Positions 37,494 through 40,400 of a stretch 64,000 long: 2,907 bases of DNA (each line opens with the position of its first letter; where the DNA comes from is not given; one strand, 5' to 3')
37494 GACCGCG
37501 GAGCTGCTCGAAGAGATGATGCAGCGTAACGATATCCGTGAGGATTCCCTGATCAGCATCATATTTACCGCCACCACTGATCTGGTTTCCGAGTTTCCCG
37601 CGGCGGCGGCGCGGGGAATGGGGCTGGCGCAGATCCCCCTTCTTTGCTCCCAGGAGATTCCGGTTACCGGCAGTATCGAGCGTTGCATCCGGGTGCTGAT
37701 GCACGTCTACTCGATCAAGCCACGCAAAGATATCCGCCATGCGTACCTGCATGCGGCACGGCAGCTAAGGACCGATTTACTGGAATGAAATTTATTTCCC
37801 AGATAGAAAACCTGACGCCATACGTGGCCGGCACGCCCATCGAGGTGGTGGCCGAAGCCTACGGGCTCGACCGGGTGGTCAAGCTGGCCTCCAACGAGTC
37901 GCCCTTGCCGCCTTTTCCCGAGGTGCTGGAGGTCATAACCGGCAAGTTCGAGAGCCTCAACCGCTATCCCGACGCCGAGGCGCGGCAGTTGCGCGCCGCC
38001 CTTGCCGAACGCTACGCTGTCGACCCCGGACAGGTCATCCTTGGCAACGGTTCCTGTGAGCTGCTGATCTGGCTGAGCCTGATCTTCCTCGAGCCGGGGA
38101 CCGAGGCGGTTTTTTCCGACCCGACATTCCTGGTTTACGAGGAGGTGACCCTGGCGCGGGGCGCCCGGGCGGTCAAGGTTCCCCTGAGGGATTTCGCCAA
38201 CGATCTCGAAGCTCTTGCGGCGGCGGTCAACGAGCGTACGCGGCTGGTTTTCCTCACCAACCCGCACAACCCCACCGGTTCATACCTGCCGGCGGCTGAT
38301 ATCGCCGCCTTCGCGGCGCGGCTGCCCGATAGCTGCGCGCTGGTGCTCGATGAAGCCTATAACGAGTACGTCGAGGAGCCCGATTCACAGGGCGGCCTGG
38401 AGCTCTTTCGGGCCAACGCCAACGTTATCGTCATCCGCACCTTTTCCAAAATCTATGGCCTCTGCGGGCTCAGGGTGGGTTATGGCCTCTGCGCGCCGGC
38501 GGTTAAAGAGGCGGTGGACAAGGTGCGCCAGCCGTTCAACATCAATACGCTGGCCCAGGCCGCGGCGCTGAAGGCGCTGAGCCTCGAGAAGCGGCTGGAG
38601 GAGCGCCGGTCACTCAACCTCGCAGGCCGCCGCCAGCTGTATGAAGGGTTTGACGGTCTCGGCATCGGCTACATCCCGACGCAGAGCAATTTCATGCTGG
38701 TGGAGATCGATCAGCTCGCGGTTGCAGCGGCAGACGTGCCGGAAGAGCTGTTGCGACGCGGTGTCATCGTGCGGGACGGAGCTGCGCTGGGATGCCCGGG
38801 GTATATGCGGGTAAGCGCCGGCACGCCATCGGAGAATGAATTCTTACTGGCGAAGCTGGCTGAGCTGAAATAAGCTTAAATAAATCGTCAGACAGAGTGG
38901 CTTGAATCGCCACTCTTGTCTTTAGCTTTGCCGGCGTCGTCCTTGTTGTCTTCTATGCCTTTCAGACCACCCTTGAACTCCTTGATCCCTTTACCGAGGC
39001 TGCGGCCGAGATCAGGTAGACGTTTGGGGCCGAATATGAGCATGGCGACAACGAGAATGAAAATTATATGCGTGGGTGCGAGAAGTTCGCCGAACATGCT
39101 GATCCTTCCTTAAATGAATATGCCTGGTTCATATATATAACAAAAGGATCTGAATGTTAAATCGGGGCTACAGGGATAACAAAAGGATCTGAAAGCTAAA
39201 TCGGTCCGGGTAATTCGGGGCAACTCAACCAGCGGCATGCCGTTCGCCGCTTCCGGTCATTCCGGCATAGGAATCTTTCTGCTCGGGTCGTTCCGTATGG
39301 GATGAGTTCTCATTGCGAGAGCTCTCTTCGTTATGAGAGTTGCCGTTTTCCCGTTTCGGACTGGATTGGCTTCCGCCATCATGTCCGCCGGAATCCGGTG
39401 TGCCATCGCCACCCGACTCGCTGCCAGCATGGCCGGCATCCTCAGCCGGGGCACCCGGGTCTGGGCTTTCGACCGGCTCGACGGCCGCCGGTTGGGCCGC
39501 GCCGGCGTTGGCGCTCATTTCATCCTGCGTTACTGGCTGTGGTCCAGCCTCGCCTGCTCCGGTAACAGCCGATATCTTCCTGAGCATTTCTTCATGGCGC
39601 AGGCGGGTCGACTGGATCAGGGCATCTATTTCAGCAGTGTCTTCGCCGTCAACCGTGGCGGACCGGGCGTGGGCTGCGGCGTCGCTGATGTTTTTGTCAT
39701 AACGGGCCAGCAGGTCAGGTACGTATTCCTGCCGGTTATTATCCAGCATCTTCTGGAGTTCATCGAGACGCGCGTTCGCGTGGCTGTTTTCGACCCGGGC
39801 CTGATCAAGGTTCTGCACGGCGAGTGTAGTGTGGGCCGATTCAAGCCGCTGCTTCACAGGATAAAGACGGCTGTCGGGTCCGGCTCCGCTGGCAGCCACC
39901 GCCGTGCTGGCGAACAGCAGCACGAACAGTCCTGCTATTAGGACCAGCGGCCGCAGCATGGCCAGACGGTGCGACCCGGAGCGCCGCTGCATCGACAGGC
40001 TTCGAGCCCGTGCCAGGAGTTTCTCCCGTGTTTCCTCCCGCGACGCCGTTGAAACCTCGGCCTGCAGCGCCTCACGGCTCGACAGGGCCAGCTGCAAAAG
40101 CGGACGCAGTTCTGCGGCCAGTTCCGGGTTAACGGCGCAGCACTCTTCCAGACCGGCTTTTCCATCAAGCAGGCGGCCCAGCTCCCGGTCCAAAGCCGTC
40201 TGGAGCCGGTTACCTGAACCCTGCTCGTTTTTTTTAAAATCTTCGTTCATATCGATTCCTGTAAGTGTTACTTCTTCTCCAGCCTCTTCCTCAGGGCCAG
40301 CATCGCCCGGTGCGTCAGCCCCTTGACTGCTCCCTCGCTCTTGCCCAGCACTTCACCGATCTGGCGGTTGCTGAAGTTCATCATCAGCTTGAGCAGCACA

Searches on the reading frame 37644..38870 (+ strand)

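Call 40: search_protein_families(library=pfam, max_evalue=0.00001, proteins=[window:37644-38870:+])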
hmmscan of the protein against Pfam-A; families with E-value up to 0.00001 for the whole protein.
window:37644-38870:+ (409 aa): 1 family
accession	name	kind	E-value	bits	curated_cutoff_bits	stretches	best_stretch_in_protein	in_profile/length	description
PF00155.27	Aminotran_1_2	-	1.3e-61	209.3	19.7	1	78-404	3-360/361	Aminotransferase class I and II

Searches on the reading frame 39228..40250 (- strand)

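Call 40: search_protein_families(library=pfam, max_evalue=0.00001, proteins=[window:39228-40250:-])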
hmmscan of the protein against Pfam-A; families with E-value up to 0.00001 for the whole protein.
window:39228-40250:- (341 aa): 1 family
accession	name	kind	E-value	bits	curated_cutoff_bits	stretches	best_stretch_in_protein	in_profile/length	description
PF18915.5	DUF5667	-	1.2e-14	55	27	1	123-210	2-88/99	Domain of unknown function (DUF5667)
